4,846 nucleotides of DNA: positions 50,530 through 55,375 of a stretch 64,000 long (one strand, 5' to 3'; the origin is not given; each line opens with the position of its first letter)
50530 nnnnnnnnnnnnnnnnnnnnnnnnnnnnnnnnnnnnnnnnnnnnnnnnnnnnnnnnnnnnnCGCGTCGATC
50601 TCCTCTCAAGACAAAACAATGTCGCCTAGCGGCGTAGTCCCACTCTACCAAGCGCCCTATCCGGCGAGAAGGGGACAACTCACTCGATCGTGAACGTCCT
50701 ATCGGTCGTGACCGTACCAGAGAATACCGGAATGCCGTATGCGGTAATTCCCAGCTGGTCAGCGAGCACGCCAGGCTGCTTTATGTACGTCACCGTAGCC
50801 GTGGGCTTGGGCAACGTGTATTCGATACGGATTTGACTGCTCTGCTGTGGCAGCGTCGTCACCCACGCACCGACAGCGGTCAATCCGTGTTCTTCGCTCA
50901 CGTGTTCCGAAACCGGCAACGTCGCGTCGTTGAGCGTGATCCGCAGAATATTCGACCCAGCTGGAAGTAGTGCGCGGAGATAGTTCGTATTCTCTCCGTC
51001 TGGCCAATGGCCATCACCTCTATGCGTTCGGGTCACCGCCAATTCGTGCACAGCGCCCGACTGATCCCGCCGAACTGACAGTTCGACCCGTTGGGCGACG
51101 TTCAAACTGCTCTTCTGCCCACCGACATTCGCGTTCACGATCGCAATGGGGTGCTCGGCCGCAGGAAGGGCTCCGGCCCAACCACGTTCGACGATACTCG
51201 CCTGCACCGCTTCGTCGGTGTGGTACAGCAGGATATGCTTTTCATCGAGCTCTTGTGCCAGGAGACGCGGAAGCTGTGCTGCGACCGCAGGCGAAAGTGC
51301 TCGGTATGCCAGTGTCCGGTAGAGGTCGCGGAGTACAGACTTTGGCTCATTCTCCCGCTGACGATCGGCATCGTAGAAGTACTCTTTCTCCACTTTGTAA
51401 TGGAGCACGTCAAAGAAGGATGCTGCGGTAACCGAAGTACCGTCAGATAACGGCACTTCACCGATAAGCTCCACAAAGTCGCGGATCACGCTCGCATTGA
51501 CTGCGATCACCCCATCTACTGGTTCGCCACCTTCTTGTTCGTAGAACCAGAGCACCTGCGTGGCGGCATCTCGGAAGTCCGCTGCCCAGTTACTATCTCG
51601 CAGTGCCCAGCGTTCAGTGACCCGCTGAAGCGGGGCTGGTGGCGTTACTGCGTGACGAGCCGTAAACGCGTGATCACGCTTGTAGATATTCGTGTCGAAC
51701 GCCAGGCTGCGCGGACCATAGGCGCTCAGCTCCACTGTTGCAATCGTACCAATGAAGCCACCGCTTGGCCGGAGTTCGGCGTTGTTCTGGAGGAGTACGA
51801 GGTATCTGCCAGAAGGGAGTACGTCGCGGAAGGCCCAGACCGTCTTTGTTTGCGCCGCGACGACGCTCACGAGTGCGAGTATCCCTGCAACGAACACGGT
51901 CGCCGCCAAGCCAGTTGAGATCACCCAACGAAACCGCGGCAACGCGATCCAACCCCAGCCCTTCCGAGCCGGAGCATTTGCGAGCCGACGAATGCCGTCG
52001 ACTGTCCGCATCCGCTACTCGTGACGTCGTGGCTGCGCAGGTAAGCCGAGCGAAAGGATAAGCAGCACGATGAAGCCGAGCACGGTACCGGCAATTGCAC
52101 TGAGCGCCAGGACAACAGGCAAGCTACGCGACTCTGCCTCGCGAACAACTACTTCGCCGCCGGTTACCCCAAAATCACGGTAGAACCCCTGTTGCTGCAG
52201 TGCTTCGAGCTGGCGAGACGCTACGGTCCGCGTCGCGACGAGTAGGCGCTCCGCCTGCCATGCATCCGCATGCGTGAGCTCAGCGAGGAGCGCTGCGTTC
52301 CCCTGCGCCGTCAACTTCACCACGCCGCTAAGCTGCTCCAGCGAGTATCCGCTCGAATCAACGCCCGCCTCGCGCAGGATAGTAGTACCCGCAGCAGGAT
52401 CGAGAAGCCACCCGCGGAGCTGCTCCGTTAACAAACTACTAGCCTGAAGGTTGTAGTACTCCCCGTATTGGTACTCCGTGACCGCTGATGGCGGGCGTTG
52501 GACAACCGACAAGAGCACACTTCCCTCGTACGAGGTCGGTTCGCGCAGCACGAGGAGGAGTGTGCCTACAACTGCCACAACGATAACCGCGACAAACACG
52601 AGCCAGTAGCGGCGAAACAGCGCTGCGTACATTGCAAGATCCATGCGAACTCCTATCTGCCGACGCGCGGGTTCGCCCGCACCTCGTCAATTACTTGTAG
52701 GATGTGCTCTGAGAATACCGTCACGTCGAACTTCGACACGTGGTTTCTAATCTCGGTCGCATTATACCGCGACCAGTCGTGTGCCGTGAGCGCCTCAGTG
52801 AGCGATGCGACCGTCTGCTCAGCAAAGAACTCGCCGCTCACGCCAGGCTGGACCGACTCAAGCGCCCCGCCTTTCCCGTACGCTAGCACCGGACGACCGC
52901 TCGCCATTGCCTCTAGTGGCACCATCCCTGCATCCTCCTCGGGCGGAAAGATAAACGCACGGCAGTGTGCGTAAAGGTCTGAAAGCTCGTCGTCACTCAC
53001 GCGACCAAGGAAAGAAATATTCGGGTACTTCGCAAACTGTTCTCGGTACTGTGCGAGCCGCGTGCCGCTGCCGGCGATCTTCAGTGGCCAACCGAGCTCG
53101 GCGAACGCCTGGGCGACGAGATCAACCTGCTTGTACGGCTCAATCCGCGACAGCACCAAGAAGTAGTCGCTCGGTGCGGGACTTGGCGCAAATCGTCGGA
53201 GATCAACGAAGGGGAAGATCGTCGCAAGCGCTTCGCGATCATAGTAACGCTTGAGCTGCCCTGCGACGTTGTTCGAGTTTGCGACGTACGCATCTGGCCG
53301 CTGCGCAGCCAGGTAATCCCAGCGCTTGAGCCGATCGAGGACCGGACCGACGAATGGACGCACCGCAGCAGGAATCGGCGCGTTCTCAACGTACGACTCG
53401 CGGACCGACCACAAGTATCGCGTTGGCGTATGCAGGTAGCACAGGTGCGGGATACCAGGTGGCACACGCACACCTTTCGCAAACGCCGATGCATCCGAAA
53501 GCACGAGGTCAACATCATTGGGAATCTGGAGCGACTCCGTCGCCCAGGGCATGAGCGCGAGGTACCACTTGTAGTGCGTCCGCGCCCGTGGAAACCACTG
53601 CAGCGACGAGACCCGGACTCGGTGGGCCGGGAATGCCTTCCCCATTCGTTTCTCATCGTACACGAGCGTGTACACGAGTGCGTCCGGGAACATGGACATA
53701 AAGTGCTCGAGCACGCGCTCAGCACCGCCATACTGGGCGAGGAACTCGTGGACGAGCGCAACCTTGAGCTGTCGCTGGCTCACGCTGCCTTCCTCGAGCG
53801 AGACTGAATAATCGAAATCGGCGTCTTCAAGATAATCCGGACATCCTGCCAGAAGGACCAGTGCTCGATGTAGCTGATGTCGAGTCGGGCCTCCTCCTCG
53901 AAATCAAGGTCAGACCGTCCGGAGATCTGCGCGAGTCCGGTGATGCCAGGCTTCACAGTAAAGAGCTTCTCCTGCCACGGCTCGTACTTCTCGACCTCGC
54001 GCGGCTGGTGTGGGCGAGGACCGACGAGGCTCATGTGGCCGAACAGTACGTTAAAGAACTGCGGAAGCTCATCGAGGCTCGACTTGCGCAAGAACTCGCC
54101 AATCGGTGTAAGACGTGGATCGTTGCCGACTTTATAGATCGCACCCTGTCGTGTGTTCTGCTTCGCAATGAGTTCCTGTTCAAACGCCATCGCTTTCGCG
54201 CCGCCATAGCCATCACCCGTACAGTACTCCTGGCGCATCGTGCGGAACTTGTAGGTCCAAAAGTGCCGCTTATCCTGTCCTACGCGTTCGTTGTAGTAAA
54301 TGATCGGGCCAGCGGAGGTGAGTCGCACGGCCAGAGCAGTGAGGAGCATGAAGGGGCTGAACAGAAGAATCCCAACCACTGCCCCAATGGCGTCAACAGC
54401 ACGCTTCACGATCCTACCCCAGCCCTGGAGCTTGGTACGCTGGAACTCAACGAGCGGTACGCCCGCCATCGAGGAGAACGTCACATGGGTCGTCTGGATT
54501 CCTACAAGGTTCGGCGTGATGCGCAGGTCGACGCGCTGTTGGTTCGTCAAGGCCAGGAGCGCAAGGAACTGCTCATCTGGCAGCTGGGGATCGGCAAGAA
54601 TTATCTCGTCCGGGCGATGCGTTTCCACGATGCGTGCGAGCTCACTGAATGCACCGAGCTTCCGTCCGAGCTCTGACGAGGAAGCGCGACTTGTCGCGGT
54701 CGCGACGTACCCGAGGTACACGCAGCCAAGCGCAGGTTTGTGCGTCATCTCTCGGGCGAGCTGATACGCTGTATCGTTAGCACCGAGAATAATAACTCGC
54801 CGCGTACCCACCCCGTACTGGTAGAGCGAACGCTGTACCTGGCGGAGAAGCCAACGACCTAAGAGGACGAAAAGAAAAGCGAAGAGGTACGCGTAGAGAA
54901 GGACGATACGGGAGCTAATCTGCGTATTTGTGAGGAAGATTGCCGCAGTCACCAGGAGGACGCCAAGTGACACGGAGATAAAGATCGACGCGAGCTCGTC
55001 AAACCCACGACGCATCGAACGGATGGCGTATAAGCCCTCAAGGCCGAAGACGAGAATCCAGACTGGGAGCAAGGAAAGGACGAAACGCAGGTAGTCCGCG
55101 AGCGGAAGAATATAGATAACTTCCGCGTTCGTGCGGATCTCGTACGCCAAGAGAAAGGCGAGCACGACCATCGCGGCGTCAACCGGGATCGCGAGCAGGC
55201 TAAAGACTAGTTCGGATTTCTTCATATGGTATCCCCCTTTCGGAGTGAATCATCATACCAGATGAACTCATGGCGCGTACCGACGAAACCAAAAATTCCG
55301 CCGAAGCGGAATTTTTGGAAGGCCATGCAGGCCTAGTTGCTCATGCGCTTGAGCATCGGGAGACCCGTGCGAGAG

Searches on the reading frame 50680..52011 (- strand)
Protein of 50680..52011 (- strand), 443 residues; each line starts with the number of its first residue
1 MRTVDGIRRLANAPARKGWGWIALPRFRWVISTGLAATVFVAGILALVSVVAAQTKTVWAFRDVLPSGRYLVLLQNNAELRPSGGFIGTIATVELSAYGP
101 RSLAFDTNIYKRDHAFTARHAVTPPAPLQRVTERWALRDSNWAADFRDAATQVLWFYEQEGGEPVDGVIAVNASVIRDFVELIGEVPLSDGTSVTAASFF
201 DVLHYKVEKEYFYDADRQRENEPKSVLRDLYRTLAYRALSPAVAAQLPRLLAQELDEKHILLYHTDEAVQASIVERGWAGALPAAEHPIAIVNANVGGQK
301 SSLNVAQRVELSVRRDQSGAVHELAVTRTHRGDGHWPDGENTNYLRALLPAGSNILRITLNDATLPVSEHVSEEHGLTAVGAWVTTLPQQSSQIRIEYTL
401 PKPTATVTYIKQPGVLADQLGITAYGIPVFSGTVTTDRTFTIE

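Call 47: search_protein_families(library=pfam, proteins=[window:50680-52011:-], max_evalue=0.0001)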
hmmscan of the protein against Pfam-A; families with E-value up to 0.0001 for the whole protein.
window:50680-52011:- (443 aa): 1 family
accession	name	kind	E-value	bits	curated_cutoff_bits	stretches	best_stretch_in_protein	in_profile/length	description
PF13196.11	DUF4012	-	1.4e-23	84.5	28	1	69-206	5-142/144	Protein of unknown function (DUF4012)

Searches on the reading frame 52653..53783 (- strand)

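Call 47: search_protein_families(library=pfam, proteins=[window:52653-53783:-], max_evalue=0.0001)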
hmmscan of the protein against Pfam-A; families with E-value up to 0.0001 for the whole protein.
window:52653-53783:- (376 aa): 3 families
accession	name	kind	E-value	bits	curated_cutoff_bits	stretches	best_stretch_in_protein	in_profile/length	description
PF00534.26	Glycos_transf_1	-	6.6e-23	81.5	26.4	1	200-333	10-153/172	Glycosyl transferases group 1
PF13692.12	Glyco_trans_1_4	-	5.2e-20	72.6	27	1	207-333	3-137/142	Glycosyl transferases group 1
PF13439.12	Glyco_transf_4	-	2.4e-09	37.9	28.5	1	18-197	1-170/170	Glycosyltransferase Family 4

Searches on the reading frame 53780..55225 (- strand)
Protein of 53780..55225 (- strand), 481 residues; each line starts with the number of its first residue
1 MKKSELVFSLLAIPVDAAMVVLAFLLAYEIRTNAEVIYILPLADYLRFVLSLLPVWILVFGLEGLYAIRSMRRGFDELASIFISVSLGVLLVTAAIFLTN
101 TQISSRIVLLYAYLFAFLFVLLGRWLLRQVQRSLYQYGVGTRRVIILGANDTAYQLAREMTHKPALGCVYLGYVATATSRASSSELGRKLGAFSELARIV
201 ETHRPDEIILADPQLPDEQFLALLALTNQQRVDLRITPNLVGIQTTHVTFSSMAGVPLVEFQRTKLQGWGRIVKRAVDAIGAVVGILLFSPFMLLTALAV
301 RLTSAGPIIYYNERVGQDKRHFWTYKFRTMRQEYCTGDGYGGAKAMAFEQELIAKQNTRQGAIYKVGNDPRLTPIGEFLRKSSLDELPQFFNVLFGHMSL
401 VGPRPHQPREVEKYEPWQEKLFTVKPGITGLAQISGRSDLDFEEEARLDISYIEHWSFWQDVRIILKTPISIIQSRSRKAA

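Call 47: search_protein_families(library=pfam, proteins=[window:53780-55225:-], max_evalue=0.0001)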
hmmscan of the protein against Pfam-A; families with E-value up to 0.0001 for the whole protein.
window:53780-55225:- (481 aa): 2 families
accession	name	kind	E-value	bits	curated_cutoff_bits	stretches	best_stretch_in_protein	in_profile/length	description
PF02397.22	Bac_transf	-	1.5e-62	210.8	27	1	274-473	1-178/179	Bacterial sugar transferase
PF13727.12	CoA_binding_3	-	1e-15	58.6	25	1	63-238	3-175/175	CoA-binding domain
